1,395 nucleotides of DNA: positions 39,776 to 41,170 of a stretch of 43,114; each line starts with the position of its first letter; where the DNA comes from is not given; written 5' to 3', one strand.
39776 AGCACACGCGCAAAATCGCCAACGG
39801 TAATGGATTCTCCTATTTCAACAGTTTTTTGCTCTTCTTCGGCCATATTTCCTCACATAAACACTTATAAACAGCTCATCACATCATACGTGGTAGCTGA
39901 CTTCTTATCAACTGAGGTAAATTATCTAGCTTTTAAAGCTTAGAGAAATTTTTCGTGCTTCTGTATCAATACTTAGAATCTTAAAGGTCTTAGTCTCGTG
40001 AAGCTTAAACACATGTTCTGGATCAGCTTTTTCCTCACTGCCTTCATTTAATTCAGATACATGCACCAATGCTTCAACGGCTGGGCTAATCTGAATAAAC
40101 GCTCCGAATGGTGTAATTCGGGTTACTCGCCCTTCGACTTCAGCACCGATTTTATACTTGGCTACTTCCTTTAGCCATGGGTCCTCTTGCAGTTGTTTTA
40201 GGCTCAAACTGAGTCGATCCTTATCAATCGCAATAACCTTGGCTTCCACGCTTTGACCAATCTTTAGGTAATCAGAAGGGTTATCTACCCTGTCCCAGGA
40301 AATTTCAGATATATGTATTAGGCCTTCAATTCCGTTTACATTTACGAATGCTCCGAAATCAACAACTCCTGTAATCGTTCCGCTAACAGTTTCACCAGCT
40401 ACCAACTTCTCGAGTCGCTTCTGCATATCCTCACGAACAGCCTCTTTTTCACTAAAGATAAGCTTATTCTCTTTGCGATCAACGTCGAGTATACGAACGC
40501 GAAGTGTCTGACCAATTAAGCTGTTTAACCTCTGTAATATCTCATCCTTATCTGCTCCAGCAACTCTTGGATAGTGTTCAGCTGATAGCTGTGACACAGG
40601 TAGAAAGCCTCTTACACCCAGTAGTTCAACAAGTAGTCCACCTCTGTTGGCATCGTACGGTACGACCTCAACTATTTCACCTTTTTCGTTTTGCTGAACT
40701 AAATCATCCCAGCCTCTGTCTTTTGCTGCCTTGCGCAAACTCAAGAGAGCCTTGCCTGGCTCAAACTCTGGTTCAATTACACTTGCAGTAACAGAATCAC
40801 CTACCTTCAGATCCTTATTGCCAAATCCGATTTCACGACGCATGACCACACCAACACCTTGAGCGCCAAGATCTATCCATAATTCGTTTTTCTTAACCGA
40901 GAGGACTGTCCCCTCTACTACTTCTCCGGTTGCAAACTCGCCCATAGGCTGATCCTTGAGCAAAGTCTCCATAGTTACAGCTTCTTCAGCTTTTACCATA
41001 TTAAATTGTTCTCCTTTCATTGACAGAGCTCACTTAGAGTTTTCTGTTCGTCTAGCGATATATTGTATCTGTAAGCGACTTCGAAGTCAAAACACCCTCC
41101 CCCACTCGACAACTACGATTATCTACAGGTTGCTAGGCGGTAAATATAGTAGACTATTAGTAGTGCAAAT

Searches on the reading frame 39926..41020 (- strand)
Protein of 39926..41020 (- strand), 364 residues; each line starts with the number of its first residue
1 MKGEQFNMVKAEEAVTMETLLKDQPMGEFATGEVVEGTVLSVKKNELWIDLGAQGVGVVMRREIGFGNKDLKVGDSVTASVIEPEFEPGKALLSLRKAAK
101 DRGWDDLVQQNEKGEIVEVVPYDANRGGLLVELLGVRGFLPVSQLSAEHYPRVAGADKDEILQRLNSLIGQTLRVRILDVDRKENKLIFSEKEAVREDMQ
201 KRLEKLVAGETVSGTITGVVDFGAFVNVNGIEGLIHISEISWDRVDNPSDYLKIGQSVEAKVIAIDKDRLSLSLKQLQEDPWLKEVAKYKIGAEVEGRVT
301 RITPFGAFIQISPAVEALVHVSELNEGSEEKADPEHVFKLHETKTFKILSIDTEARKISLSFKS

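Call 64: find_encoding_contigs(protein=window:39926-41020:-, flank=10000, max_places=8)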
Protein window:39926-41020:- (364 aa): 6 contigs read that carry it; 6 places shown.
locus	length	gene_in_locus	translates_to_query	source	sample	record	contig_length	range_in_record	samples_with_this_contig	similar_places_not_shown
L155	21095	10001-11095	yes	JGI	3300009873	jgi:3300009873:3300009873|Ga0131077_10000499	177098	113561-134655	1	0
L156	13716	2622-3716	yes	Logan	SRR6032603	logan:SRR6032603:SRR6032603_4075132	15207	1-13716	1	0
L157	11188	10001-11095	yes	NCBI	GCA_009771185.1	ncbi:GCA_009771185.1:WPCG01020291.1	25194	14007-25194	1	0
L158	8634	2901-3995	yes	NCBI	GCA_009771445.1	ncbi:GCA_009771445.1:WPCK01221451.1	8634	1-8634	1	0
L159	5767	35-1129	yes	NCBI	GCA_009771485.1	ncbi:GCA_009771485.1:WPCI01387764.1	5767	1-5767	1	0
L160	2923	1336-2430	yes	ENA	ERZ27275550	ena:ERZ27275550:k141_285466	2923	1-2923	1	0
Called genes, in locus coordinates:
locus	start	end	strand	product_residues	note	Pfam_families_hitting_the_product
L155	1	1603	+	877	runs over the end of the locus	PF00521:DNA_topoisoIV, PF03989:DNA_gyraseA_C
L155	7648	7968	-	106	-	-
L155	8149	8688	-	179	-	-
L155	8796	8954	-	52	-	-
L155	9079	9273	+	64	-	PF10685:KGG (faint)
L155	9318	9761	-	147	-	-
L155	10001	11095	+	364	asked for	PF21710:Spt6_S1 (faint), PF13509:S1_2 (faint), PF23459:S1_RRP5 (faint), PF00575:S1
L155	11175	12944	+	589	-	PF04760:IF2_N, PF00009:GTP_EFTU, PF01926:MMR_HSR1, PF02421:FeoB_N (faint), PF03144:GTP_EFTU_D2 (faint), PF22042:EF-G_D2, PF11987:IF-2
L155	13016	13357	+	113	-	PF18908:DUF5663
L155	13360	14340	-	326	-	PF00551:Formyl_trans_N, PF02911:Formyl_trans_C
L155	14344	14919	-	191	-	PF01327:Pep_deformylase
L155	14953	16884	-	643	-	PF17764:PriA_3primeBD, PF04851:ResIII, PF00270:DEAD, PF18319:Zn_ribbon_PriA (weak), PF00271:Helicase_C (weak), PF18074:PriA_C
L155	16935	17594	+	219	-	PF00156:Pribosyltran (weak)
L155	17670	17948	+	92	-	-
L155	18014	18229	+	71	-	PF01165:Ribosomal_S21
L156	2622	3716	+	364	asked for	PF21710:Spt6_S1 (faint), PF13509:S1_2 (faint), PF23459:S1_RRP5 (faint), PF00575:S1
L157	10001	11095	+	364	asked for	PF21710:Spt6_S1 (faint), PF13509:S1_2 (faint), PF23459:S1_RRP5 (faint), PF00575:S1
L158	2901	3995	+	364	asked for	PF21710:Spt6_S1 (faint), PF13509:S1_2 (faint), PF23459:S1_RRP5 (faint), PF00575:S1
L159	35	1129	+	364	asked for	PF21710:Spt6_S1 (faint), PF13509:S1_2 (faint), PF23459:S1_RRP5 (faint), PF00575:S1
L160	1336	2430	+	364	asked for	PF21710:Spt6_S1 (faint), PF13509:S1_2 (faint), PF23459:S1_RRP5 (faint), PF00575:S1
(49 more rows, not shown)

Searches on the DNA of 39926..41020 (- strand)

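Call 65: search_rna_families(sources=[L157, L155], threshold=gathering)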
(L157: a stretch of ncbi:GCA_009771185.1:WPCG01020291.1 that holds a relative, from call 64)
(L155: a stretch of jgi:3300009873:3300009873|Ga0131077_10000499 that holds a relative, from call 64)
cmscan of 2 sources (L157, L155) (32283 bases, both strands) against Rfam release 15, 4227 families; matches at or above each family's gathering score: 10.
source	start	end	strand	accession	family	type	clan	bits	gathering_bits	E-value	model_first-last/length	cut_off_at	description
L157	4251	7619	+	RF02541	LSU_rRNA_bacteria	Gene; rRNA;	CL00112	2566.8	50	0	1-2925/2925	no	Bacterial large subunit ribosomal RNA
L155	4240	7619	+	RF02541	LSU_rRNA_bacteria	Gene; rRNA;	CL00112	2562.5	50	0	1-2925/2925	no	Bacterial large subunit ribosomal RNA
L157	1057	2601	+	RF00177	SSU_rRNA_bacteria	Gene; rRNA;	CL00111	1477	50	0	1-1533/1533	no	Bacterial small subunit ribosomal RNA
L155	1761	3304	+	RF00177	SSU_rRNA_bacteria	Gene; rRNA;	CL00111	1475.7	50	0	1-1533/1533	no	Bacterial small subunit ribosomal RNA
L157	8026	8133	+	RF00001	5S_rRNA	Gene; rRNA;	CL00113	80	38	1.2e-15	1-120/120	no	5S ribosomal RNA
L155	8026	8133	+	RF00001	5S_rRNA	Gene; rRNA;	CL00113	80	38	1.2e-15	1-120/120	no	5S ribosomal RNA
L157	2934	3007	+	RF00005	tRNA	Gene; tRNA;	CL00001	70.5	29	1.1e-13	1-71/71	no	tRNA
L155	3647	3720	+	RF00005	tRNA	Gene; tRNA;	CL00001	70.5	29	1.1e-13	1-71/71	no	tRNA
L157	3279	3352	+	RF00005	tRNA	Gene; tRNA;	CL00001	68.7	29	3.5e-13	1-71/71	no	tRNA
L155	3788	3861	+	RF00005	tRNA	Gene; tRNA;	CL00001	68.7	29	3.5e-13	1-71/71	no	tRNA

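Call 68: search_rna_families(source=L157, start=5565, end=6350, threshold=gathering, show_alignments=1)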
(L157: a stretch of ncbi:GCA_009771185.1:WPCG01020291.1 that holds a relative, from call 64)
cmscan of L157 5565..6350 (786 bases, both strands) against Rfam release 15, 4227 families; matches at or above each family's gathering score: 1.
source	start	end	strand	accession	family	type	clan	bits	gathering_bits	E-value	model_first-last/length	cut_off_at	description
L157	5565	6350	+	RF02541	LSU_rRNA_bacteria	Gene; rRNA;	CL00112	357.5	50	1.1e-115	1177-1794/2925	5'&3'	Bacterial large subunit ribosomal RNA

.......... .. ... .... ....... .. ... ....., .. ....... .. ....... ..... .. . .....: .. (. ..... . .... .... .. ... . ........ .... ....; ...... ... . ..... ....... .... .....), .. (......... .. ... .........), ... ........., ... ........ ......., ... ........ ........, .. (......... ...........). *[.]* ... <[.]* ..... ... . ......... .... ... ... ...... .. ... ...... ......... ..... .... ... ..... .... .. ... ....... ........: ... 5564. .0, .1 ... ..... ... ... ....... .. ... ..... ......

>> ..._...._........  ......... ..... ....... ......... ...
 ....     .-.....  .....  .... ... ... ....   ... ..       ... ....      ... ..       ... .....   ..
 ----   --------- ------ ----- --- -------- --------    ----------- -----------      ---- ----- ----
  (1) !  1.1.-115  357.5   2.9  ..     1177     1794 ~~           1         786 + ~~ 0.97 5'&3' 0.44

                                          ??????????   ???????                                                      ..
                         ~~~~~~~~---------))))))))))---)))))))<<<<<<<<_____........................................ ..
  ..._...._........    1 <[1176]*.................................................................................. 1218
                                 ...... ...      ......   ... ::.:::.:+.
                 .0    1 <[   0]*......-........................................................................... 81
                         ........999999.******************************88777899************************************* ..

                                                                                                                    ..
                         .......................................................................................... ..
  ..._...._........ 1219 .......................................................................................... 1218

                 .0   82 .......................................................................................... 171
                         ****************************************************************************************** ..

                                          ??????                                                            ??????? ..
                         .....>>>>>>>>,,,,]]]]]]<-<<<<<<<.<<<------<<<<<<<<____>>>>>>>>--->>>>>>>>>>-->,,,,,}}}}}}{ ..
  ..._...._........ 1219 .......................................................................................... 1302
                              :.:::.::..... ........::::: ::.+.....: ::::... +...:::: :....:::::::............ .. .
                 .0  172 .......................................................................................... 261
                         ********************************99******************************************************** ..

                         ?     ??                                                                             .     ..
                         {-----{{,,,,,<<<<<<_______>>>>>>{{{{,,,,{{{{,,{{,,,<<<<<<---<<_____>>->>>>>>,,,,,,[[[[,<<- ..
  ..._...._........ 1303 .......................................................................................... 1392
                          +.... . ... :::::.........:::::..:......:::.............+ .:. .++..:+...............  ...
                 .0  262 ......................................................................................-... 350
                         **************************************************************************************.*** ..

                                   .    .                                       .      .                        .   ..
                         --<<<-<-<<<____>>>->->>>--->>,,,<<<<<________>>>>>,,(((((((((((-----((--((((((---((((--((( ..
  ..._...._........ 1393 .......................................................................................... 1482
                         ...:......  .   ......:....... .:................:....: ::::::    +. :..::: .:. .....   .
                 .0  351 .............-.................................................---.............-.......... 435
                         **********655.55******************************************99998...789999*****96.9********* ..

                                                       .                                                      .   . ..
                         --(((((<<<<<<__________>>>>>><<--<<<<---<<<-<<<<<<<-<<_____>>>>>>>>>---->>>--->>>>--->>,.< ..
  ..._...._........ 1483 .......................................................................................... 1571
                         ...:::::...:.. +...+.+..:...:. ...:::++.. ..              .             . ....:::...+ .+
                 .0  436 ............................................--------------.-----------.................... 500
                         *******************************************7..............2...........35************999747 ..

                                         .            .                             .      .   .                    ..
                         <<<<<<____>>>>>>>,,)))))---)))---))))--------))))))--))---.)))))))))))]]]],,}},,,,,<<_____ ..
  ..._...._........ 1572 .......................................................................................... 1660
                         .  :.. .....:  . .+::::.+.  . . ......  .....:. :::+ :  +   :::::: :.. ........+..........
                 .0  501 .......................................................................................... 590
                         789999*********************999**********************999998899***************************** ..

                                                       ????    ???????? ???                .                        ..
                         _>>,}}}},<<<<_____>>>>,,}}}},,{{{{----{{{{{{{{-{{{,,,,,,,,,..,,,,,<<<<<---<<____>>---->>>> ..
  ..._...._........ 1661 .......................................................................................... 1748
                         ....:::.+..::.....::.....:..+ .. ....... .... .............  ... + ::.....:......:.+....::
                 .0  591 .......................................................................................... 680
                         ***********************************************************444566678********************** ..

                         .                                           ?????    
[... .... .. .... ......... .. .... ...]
